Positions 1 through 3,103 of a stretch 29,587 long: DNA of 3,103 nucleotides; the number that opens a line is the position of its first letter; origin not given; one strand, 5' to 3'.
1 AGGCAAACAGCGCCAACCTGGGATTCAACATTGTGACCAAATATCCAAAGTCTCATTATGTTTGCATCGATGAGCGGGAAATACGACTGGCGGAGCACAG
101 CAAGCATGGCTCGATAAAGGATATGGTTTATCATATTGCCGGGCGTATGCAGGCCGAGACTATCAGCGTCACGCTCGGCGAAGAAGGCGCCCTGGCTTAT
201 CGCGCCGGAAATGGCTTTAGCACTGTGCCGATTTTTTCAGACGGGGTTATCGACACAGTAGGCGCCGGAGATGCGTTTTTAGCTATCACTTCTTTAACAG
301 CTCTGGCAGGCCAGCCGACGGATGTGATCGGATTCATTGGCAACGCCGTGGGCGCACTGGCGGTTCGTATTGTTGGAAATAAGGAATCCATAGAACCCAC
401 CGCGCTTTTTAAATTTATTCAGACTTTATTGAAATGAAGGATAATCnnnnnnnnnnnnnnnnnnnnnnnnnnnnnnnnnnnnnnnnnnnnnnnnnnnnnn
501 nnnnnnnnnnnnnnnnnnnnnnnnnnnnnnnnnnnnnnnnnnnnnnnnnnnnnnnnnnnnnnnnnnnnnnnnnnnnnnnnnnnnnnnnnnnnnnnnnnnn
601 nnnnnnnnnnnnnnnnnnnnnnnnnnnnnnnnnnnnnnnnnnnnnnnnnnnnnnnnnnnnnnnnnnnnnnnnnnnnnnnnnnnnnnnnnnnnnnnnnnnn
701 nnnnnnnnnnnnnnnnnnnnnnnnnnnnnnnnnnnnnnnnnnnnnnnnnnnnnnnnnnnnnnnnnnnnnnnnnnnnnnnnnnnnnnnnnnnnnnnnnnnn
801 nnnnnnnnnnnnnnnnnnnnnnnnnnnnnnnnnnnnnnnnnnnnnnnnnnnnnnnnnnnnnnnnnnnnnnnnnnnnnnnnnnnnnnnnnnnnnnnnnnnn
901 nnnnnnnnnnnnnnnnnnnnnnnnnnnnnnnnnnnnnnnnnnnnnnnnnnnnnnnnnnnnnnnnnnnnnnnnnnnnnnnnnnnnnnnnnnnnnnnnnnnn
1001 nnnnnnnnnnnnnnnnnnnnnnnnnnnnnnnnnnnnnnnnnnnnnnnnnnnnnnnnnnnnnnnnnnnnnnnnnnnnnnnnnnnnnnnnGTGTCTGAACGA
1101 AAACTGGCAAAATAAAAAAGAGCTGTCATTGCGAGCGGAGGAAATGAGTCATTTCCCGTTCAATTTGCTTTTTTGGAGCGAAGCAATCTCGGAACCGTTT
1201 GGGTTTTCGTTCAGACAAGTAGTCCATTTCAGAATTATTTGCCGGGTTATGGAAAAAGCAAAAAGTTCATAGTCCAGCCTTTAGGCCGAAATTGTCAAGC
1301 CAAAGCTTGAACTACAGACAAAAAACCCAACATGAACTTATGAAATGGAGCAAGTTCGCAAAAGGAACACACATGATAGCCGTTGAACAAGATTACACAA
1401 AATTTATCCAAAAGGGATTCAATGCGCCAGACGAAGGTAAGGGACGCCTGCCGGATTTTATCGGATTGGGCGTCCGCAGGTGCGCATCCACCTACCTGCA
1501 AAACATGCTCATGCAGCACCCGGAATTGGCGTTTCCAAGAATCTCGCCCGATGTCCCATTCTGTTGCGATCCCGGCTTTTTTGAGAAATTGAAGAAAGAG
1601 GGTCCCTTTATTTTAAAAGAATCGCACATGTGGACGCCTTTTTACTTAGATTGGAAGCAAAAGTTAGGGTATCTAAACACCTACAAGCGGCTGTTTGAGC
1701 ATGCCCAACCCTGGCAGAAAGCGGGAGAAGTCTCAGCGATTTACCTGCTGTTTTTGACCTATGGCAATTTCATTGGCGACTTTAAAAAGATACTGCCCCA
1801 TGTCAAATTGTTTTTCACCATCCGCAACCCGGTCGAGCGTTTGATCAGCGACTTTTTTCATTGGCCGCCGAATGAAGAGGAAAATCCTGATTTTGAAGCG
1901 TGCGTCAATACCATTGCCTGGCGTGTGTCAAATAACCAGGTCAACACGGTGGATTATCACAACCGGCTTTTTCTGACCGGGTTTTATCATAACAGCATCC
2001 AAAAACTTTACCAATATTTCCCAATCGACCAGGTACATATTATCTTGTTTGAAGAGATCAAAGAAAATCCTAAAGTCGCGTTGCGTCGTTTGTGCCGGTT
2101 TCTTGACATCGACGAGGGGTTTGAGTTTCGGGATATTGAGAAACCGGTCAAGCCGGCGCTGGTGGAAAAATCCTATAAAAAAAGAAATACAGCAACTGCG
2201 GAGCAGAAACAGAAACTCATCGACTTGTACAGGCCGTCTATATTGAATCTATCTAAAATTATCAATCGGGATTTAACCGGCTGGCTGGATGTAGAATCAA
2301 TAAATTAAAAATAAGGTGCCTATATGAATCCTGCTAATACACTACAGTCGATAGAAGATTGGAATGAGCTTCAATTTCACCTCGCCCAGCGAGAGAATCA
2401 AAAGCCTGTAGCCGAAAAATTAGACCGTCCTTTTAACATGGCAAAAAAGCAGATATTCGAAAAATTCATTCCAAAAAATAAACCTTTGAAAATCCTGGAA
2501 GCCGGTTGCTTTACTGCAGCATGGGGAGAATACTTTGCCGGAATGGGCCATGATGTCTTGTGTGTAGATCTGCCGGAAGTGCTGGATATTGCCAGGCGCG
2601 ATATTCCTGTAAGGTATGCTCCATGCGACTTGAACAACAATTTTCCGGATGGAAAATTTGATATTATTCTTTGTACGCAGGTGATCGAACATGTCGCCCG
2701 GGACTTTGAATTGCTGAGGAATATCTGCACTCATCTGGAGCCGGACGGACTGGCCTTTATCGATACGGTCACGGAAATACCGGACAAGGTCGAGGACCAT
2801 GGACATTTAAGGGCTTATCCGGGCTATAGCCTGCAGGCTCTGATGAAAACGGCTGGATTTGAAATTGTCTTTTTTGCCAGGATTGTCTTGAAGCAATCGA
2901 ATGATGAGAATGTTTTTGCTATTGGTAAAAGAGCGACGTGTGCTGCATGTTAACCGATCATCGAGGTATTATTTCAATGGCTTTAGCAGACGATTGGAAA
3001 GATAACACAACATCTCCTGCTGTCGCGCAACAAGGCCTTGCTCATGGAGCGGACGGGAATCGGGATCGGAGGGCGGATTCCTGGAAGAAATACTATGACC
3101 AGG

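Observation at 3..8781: Candidate flagellin glycosylation island combining heptose-type synthesis, sulfation and methylation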

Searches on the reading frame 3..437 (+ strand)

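Call 3: search_protein_families(library=pfam, proteins=[window:3-437:+], max_evalue=0.01)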
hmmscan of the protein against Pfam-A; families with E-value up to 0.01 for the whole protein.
window:3-437:+ (144 aa): 1 family
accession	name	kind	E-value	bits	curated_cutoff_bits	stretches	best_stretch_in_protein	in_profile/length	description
PF00294.29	PfkB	-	6e-16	59.1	25.8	1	15-129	182-298/302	pfkB family carbohydrate kinase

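Call 4: search_protein_families(library=ncbifam, proteins=[window:3-437:+], max_evalue=0.01)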
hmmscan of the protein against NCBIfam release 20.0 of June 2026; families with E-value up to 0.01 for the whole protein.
window:3-437:+ (144 aa): 18 families
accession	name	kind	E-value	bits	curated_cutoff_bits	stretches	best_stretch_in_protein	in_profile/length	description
TIGR02152.1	D_ribokin_bact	equivalog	5e-10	39.2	299.65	1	16-130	175-290/298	ribokinase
NF007321.0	PRK09813.1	equivalog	1.5e-09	37.8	247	1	33-118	169-252/261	fructoselysine 6-kinase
TIGR02198.1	rfaE_dom_I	equivalog_domain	9.7e-09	34.8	345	1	31-127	207-303/315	D-glycero-beta-D-manno-heptose-7-phosphate kinase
TIGR04382.1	myo_inos_iolC_N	equivalog_domain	1.1e-08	34.7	300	1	24-125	196-294/309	5-dehydro-2-deoxygluconokinase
NF053626.1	RibKinHalex1628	equivalog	6.6e-08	32.4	330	1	37-139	189-291/293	ATP-dependent ribose-1-phosphate kinase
NF041332.1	KDG_KDGal_kin_Halo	equivalog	1.1e-07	31.7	440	1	34-131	206-302/320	bifunctional 2-dehydro-3-deoxygluconokinase/2-dehydro-3-deoxygalactonokinase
TIGR03168.1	1-PFK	subfamily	2e-07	30.3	216.4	1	40-125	203-286/305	hexose kinase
TIGR03828.1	pfkB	equivalog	8.9e-07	28.2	292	1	48-125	210-286/305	1-phosphofructokinase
NF041164.1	NucKinThplmales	equivalog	9.5e-07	28.3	450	1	23-104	172-255/295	nucleoside kinase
NF006957.1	PRK09434.1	equivalog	5.4e-06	26.1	450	1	33-103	194-262/302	fructokinase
NF041320.1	pfkB_Halo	equivalog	2.4e-05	23.9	400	1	51-126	208-282/302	1-phosphofructokinase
NF040938.1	KDG_KDGal_kin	equivalog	2.6e-05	23.5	400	1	39-131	203-294/305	bifunctional 2-dehydro-3-deoxygluconokinase/2-dehydro-3-deoxygalactonokinase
NF041134.1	R1P_kin_Thcocales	equivalog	4.7e-05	23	500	1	34-133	181-275/291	ADP-dependent ribose-1-phosphate kinase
NF008353.0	PRK11142.1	equivalog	5.1e-05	22.9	341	1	51-131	215-294/307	ribokinase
NF007068.0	PRK09513.1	equivalog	0.00021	20.6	432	1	24-121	188-286/312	1-phosphofructokinase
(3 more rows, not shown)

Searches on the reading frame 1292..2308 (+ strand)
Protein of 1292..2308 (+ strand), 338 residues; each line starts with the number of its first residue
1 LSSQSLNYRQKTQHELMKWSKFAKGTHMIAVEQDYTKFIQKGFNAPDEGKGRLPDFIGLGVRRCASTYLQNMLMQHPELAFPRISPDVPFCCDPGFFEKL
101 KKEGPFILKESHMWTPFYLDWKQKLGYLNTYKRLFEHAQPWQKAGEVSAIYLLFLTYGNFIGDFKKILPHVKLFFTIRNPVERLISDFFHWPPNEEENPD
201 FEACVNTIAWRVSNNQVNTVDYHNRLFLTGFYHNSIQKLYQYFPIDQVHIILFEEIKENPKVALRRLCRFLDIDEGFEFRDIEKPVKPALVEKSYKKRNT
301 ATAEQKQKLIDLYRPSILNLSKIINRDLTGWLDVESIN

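Call 3: search_protein_families(library=pfam, proteins=[window:1292-2308:+], max_evalue=0.01)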
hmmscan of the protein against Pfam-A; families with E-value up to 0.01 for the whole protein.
window:1292-2308:+ (338 aa): 2 families
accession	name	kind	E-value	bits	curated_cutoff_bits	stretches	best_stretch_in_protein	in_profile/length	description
PF13469.12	Sulfotransfer_3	-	1.2e-12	49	27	1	56-274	2-213/216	Sulfotransferase family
PF00685.33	Sulfotransfer_1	-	1.9e-11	44.3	22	1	168-275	88-184/255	Sulfotransferase domain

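Call 4: search_protein_families(library=ncbifam, proteins=[window:1292-2308:+], max_evalue=0.01)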
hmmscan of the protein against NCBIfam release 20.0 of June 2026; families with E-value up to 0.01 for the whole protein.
window:1292-2308:+ (338 aa): 0 families

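Call 29: search_solved_structures(query=window:1292-2308:+, max_evalue=0.01)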
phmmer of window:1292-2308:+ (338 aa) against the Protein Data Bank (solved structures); distinct sequences matched with E-value up to 0.01: 9.
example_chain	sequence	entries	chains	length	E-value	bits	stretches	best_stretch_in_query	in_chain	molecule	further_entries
3rnl_A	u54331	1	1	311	8.2e-16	61.4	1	53-277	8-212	Sulfotransferase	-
1zrh_A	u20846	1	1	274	1.8e-05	27.4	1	166-274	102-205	Heparan sulfate glucosamine 3-O-sulfotransferase 1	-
3bd9_A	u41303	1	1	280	3.6e-05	26.4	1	164-273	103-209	Heparan sulfate glucosamine 3-O-sulfotransferase 5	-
7scd_A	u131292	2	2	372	0.0001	24.9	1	164-273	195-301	Thioredoxin 1,Heparan sulfate glucosamine 3-O-sulfotransferase 5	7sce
1t8t_A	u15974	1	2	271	0.00016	24.3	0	170-273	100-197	heparan sulfate D-glucosaminyl 3-O-sulfotransferase 3A1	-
1t8u_A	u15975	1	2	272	0.00016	24.3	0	170-273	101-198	heparan sulfate D-glucosaminyl 3-O-sulfotransferase 3A1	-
6xkg_B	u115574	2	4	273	0.00016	24.3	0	170-273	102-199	Heparan sulfate glucosamine 3-O-sulfotransferase 3A1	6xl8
3uan_A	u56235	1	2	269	0.00038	23.1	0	133-274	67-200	Heparan sulfate glucosamine 3-O-sulfotransferase 1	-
1vkj_A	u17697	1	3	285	0.00041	22.9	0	136-274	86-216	heparan sulfate (glucosamine) 3-O-sulfotransferase 1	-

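Call 44: search_solved_structures(query=window:1292-2308:+, max_evalue=0.0001, show_alignments=3)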
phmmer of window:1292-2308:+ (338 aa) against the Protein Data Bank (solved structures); distinct sequences matched with E-value up to 0.0001: 3.
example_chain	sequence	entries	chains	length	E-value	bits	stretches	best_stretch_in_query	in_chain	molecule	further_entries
3rnl_A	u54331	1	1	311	8.2e-16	61.4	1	53-277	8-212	Sulfotransferase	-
1zrh_A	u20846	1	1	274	1.8e-05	27.4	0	166-274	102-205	Heparan sulfate glucosamine 3-O-sulfotransferase 1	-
3bd9_A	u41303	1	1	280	3.6e-05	26.4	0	164-273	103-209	Heparan sulfate glucosamine 3-O-sulfotransferase 5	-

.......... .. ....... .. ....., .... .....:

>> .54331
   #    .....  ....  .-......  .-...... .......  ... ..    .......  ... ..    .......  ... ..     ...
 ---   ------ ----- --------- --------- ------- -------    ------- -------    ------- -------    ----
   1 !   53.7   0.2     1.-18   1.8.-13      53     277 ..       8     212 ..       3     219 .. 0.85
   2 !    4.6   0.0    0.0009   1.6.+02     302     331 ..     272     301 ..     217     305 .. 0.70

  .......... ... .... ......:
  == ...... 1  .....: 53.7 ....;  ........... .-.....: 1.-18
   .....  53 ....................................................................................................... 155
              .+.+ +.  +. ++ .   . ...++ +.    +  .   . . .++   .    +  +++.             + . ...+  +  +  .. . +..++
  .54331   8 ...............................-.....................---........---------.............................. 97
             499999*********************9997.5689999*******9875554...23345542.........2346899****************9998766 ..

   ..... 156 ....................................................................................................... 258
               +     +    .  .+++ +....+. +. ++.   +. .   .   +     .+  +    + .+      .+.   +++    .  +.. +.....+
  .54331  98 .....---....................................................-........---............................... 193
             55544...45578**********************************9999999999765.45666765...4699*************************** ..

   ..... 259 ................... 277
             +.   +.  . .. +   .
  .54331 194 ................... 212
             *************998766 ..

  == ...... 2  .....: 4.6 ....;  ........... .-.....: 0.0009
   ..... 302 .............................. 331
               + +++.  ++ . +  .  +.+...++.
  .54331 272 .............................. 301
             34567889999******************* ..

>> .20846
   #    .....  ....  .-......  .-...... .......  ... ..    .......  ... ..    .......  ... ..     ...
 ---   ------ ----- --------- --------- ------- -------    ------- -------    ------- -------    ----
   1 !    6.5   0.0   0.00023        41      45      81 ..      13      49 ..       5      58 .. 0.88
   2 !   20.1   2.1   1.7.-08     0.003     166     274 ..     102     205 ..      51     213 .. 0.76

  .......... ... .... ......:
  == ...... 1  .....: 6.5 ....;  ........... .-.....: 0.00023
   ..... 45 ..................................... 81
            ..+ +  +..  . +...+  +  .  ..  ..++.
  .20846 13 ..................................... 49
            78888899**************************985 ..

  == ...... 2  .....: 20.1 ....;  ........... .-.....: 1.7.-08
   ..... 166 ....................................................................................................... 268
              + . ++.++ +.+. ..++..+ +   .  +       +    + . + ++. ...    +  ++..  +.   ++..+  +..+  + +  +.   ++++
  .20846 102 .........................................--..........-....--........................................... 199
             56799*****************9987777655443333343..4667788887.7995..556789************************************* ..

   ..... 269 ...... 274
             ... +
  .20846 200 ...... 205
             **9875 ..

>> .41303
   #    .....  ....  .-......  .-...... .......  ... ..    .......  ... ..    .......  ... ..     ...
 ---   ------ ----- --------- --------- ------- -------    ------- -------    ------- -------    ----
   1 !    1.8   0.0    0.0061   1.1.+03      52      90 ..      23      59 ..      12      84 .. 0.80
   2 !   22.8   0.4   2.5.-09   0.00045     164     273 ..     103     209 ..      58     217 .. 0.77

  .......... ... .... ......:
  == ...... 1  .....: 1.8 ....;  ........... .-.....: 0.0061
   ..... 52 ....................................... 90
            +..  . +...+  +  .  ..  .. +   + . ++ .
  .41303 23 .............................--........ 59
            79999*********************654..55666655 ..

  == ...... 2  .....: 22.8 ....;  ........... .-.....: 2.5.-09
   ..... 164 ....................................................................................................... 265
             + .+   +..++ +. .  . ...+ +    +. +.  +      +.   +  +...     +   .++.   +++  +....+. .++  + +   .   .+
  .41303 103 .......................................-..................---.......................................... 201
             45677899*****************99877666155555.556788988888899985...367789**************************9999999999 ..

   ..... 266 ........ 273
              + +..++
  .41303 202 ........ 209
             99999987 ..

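Call 56: find_homologous_proteins(query=window:1373-2308:+)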
Query window:1373-2308:+ (311 aa): 21 proteins with E <= 0.001 among 833 candidates.
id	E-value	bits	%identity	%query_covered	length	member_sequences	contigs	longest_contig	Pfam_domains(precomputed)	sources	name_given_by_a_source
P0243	4.4e-215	731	100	100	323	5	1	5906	PF13469.13,PF00685.34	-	-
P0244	3.8e-44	169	36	90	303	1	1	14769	PF13469.13,PF00685.34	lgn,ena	-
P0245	8.9e-33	132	34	69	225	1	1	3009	PF00685.34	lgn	-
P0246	6.3e-25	106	31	90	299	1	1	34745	PF13469.13,PF00685.34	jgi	jgi:hypothetical protein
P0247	1.6e-14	72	28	74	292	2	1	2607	PF13469.13,PF00685.34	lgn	-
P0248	2.8e-14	71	28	90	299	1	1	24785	PF13469.13,PF00685.34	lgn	-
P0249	4.0e-14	71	28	72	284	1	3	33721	PF13469.13,PF00685.34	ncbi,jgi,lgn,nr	ncbi:MAG: sulfotransferase [Candidatus Marinimicrobia bacterium]|nr:sulfotransferase [Candidatus Neo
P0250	1.5e-13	69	24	91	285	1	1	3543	PF13469.13,PF00685.34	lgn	-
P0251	4.1e-13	67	25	88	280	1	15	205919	PF13469.13,PF00685.34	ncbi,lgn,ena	-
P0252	4.3e-12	64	24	91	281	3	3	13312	PF13469.13,PF00685.34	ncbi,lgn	-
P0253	6.4e-11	60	25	91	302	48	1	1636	PF13469.13,PF00685.34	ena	-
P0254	2.0e-10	59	26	88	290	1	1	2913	PF13469.13,PF00685.34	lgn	-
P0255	2.5e-10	58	25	90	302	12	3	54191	PF13469.13,PF00685.34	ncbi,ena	-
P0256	2.0e-9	55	27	73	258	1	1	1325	PF13469.13,PF00685.34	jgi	jgi:Sulfotransferase domain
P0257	8.6e-9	53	25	91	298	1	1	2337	PF13469.13,PF00685.34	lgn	-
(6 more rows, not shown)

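Call 57: find_encoding_contigs(protein=P0244, flank=10000, max_places=1)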
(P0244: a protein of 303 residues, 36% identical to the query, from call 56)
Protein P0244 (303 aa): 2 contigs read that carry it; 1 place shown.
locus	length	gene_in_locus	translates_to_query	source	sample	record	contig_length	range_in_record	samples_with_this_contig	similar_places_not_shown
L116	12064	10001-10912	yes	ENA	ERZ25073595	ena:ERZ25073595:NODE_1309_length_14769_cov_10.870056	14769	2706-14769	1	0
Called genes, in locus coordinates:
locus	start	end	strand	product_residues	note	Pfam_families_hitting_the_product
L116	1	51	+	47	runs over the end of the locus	-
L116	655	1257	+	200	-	-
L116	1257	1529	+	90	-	-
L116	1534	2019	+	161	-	-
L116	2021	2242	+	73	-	-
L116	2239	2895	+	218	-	-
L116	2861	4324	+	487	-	PF20441:TerL_nuclease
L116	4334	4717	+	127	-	-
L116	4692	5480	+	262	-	-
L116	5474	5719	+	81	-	-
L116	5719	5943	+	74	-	-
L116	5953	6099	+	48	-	-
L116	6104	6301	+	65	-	-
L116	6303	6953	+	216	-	PF13912:zf-C2H2_6 (weak)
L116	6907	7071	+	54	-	-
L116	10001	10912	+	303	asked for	PF00685:Sulfotransfer_1, PF13469:Sulfotransfer_3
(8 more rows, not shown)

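Call 58: find_encoding_contigs(protein=P0246, flank=10000, max_places=1)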
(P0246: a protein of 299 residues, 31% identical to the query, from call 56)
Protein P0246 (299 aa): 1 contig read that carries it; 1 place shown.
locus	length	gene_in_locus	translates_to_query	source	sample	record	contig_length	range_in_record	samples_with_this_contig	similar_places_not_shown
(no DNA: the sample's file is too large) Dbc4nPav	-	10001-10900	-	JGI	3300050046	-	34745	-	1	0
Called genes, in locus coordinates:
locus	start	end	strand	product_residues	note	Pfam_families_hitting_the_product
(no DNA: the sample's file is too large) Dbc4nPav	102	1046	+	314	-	PF00478:IMPDH, PF03060:NMO, PF01070:FMN_dh, PF03060:NMO, PF05690:ThiG (weak)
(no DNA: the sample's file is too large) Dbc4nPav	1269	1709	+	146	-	-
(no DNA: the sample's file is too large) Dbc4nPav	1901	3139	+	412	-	PF00675:Peptidase_M16, PF05193:Peptidase_M16_C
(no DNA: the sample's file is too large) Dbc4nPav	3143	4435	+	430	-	PF05193:Peptidase_M16_C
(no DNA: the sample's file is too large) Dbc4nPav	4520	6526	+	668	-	PF13585:CHU_C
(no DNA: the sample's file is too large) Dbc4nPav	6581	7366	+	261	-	PF00459:Inositol_P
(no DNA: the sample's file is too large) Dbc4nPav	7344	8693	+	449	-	PF01943:Polysacc_synt, PF01554:MatE, PF13440:Polysacc_synt_3, PF01554:MatE (weak)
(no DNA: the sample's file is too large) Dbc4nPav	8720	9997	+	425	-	PF04932:Wzy_C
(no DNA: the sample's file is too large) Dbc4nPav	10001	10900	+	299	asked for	PF00685:Sulfotransfer_1, PF13469:Sulfotransfer_3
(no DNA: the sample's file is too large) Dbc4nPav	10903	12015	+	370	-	PF00534:Glycos_transf_1, PF13692:Glyco_trans_1_4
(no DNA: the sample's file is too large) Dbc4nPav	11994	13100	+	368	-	PF09314:DUF1972, PF13439:Glyco_transf_4, PF00534:Glycos_transf_1, PF13692:Glyco_trans_1_4 (weak)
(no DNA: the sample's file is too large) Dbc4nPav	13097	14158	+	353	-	-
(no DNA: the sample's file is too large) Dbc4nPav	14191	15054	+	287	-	PF01522:Polysacc_deac_1, PF11959:DUF3473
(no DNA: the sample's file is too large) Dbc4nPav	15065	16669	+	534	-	-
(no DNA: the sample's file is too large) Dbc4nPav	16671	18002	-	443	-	-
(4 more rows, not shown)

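Call 93: search_protein_representatives(protein=window:1373-2308:+)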
Query: 311 residues. Proteins with E-value up to 0.001 (for the whole library): 11576; up to 1e-10: 1307; up to 1e-30: 5. The best 150 are listed.
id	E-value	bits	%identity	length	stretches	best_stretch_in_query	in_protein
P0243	1.4e-215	731.1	100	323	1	1-311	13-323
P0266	4.4e-77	276.0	47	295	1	7-306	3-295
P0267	3.1e-47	177.9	41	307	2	19-164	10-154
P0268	1.9e-44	168.7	42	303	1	25-305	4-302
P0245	2.8e-33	132.0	43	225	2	198-306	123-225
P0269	2.0e-21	93.1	36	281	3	99-247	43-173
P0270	3.7e-21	92.2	32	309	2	26-255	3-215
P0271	4.2e-21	92.0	33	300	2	26-247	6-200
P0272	8.4e-21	91.0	34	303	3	101-250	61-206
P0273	2.4e-20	89.5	35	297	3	101-263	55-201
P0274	2.7e-20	89.4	34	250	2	91-304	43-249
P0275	2.9e-20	89.3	33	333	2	21-250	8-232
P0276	3.6e-20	89.0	36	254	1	26-305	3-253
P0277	4.3e-20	88.7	33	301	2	26-250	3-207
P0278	5.7e-20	88.3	34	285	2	102-302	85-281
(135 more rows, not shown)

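Call 94: find_encoding_contigs(protein=P0266, flank=10000, max_places=2)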
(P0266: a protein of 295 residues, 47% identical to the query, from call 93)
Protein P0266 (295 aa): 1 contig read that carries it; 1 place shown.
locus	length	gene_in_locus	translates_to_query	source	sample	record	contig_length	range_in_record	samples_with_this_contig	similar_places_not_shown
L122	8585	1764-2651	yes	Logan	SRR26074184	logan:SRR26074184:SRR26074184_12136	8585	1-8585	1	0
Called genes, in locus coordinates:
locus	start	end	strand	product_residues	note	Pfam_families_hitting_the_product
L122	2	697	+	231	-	?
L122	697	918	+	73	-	-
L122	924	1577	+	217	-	PF13489:Methyltransf_23, PF05401:NodS (weak), PF13847:Methyltransf_31, PF08241:Methyltransf_11, PF08242:Methyltransf_12, PF13649:Methyltransf_25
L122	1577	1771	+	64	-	-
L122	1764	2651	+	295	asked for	PF13469:Sulfotransfer_3, PF00685:Sulfotransfer_1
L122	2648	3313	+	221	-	-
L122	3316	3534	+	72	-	-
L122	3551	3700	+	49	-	-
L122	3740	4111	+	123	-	-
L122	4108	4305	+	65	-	-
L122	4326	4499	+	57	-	-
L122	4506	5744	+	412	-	PF03237:Terminase_6N (weak)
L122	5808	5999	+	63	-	-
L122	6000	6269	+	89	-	-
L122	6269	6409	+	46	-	-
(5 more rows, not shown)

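Call 95: find_encoding_contigs(protein=P0267, flank=10000, max_places=2)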
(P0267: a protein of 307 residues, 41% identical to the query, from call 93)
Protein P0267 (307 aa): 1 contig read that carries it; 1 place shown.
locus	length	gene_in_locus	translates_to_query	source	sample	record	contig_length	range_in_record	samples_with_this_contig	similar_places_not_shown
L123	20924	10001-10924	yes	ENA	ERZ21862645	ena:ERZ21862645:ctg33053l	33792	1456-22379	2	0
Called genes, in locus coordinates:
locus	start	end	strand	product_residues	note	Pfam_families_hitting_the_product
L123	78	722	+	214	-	PF00206:Lyase_1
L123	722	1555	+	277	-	PF00206:Lyase_1, PF14698:ASL_C2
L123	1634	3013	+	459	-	PF03972:MmgE_PrpD_N, PF19305:MmgE_PrpD_C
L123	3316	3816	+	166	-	PF12802:MarR_2, PF01047:MarR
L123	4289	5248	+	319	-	PF07670:Gate (faint)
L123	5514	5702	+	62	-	PF00072:Response_reg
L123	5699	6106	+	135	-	PF01966:HD, PF13487:HD_5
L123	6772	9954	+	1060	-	PF00535:Glycos_transf_2, PF10111:Glyco_tranf_2_2 (weak), PF13424:TPR_12 (faint), PF14559:TPR_19 (faint), PF00515:TPR_1 (faint), PF07719:TPR_2 (faint), PF02810:SEC-C, PF13524:Glyco_trans_1_2, +2 more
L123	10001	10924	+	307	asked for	PF00685:Sulfotransfer_1, PF13469:Sulfotransfer_3 (weak)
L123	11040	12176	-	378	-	PF00571:CBS, PF00483:NTP_transferase, PF12804:NTP_transf_3 (weak)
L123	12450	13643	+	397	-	PF01041:DegT_DnrJ_EryC1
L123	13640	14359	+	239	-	PF08889:WbqC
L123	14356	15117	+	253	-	-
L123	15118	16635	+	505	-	PF02310:B12-binding (weak), PF04055:Radical_SAM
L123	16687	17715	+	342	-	PF03102:NeuB, PF08666:SAF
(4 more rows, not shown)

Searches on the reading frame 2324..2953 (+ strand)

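Call 3: search_protein_families(library=pfam, proteins=[window:2324-2953:+], max_evalue=0.01)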
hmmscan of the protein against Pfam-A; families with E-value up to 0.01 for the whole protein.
window:2324-2953:+ (209 aa): 6 families
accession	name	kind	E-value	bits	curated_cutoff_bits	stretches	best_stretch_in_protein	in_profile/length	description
PF13489.12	Methyltransf_23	-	2.6e-16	60.2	27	1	45-182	13-162/164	Methyltransferase domain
PF08241.18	Methyltransf_11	-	6.5e-12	46.4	21.2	1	58-146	1-95/95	Methyltransferase domain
PF13649.12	Methyltransf_25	-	8.3e-10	39.7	27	1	57-142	1-97/97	Methyltransferase domain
PF08242.18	Methyltransf_12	-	4.1e-08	34.3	30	1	58-143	1-97/98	Methyltransferase domain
PF13847.12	Methyltransf_31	-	4.9e-05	23.5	27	1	106-159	69-125/145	Methyltransferase domain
PF05401.17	NodS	-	0.0048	17.2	24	1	56-143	46-141/201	Nodulation protein S (NodS)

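Call 4: search_protein_families(library=ncbifam, proteins=[window:2324-2953:+], max_evalue=0.01)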
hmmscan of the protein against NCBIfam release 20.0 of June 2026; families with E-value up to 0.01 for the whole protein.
window:2324-2953:+ (209 aa): 10 families
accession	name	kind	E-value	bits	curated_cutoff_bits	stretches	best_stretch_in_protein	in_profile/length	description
TIGR01983.1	UbiG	equivalog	1.1e-09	38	102.95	1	50-149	46-154/228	bifunctional 2-polyprenyl-6-hydroxyphenol methylase/3-demethylubiquinol 3-O-methyltransferase UbiG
NF008264.0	PRK11036.1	equivalog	7.1e-05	22.4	366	1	51-144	42-145/261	tRNA uridine 5-oxyacetic acid(34) methyltransferase CmoM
TIGR02021.1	BchM-ChlM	equivalog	0.00026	20.5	158.9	1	26-125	26-132/218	magnesium protoporphyrin IX methyltransferase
TIGR02072.1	BioC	equivalog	0.00044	20.1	184.95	1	46-149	28-135/244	malonyl-ACP O-methyltransferase BioC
NF043040.1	corrin_prot_MT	hypoth_equivalog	0.00069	19.1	180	1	39-146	29-147/216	corrinoid protein-associated methyltransferase CpaM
NF045667.1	MTase_DVU1556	equivalog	0.00075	19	155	1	55-184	24-165/213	DVU_1556 family methyltransferase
TIGR04345.1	ovoA_Cterm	equivalog_domain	0.0015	18.1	170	1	100-157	125-180/242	putative 4-mercaptohistidine N1-methyltransferase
NF008992.0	PRK12335.1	equivalog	0.0017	17.5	303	1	50-146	119-223/289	SAM-dependent methyltransferase TehB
TIGR00477.1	tehB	equivalog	0.002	17.5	219.5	1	53-148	73-176/238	tellurite resistance methyltransferase TehB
NF008405.0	PRK11207.1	equivalog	0.0055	16.2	218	0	51-149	28-135/198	tellurite resistance methyltransferase TehB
